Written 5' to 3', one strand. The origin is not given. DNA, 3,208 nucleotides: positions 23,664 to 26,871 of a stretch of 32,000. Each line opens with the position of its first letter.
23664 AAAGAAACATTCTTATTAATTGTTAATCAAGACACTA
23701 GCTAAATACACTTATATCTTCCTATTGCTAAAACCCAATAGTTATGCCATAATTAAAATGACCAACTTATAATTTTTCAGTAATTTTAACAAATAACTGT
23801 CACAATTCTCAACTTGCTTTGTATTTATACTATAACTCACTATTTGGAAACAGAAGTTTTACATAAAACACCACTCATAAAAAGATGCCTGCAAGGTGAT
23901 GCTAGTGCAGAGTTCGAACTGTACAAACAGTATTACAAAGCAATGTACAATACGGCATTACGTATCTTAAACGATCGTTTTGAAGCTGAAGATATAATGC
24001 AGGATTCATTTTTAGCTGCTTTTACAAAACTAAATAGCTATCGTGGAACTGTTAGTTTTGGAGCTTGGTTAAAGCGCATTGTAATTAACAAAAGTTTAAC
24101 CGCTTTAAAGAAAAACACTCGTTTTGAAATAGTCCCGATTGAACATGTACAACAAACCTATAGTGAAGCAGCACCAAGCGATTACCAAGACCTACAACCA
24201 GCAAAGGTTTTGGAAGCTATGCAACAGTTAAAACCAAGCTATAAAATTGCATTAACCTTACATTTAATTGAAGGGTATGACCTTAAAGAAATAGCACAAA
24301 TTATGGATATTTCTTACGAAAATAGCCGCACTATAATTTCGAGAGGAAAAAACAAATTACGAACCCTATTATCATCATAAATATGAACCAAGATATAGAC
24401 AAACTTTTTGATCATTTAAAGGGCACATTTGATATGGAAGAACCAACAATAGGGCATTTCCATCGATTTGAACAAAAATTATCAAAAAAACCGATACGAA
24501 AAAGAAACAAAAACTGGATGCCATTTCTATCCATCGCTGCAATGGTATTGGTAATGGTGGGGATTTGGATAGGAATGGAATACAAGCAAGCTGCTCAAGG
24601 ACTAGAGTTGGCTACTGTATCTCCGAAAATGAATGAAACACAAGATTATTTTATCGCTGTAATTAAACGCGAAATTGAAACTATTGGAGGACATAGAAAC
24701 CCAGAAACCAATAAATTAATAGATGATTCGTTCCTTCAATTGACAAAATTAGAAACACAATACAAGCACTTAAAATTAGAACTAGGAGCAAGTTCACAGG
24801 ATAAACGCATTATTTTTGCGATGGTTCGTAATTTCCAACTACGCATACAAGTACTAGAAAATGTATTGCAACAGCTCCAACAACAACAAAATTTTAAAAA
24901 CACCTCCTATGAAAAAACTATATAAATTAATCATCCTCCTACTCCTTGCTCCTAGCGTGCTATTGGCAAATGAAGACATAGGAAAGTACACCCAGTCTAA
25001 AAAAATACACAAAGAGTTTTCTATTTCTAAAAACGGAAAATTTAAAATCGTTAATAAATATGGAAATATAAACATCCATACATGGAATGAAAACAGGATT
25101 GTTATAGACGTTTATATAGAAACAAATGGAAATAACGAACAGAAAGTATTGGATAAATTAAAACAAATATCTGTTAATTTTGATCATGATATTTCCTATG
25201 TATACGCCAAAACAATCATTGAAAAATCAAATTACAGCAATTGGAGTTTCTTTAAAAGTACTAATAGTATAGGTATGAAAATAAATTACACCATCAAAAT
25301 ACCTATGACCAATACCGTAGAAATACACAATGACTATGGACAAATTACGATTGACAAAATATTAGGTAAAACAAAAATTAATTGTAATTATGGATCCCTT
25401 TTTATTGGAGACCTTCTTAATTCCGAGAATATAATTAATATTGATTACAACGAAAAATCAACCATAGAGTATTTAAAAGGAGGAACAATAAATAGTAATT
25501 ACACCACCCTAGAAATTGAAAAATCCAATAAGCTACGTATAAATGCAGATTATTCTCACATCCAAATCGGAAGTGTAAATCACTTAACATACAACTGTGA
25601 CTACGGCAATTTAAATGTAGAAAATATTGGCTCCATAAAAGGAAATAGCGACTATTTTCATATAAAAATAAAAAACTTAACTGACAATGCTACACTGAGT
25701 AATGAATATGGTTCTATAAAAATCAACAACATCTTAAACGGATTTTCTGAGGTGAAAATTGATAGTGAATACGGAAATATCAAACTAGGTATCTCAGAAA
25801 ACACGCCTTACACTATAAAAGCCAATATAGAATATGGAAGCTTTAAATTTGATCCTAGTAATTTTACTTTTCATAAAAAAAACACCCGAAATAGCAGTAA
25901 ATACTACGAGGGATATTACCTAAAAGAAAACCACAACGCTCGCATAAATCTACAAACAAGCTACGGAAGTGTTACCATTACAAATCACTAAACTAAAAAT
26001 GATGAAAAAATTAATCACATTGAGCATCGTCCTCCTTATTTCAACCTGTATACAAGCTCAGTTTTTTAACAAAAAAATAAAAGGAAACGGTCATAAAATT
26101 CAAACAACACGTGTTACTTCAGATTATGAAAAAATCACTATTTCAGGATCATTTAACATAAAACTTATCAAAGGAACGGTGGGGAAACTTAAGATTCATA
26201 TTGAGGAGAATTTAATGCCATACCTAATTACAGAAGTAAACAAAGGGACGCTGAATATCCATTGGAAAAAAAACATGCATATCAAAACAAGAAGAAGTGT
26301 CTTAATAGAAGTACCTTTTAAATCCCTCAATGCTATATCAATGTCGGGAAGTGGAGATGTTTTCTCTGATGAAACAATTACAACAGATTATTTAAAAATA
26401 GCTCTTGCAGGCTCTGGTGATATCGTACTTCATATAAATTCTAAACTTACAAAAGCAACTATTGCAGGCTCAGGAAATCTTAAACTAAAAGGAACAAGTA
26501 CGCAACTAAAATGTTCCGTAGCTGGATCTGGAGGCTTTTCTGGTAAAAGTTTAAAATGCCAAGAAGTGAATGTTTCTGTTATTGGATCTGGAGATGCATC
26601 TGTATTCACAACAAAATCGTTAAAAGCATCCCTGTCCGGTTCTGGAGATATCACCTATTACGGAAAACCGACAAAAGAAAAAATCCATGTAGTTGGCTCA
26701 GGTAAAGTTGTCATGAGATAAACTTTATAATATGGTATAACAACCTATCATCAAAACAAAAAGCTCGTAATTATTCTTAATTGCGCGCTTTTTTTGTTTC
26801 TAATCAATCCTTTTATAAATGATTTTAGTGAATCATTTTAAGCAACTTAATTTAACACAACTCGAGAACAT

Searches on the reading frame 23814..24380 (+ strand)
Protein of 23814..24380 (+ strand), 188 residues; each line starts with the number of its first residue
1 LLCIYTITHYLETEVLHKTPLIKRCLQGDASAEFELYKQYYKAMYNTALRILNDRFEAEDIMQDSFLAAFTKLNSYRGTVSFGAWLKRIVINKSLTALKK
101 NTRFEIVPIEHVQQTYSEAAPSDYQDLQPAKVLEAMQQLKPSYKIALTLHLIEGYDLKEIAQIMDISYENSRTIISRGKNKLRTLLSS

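Call 41: search_protein_families(library=pfam, proteins=[window:23814-24380:+], max_evalue=0.001)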
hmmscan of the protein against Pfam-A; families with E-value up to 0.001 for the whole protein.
window:23814-24380:+ (188 aa): 4 families
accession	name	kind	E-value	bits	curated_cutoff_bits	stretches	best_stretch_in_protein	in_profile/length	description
PF04542.20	Sigma70_r2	-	1e-15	57.7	24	1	36-103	1-70/71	Sigma-70 region 2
PF08281.18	Sigma70_r4_2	-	4e-12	46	25.7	1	131-182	3-54/54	Sigma-70, region 4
PF04545.22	Sigma70_r4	-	4.1e-06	26.6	24.1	1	135-183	1-49/50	Sigma-70, region 4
PF07638.17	Sigma70_ECF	-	7.7e-06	26.4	21.1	1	19-168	5-165/185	ECF sigma factor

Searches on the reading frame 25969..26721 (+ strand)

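Call 41: search_protein_families(library=pfam, proteins=[window:25969-26721:+], max_evalue=0.001)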
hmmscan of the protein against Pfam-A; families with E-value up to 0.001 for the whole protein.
window:25969-26721:+ (250 aa): 1 family
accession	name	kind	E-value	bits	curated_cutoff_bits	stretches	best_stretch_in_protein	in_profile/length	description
PF10988.14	DUF2807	-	2.6e-49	167.8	24.2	1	52-234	1-181/181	Putative auto-transporter adhesin, head GIN domain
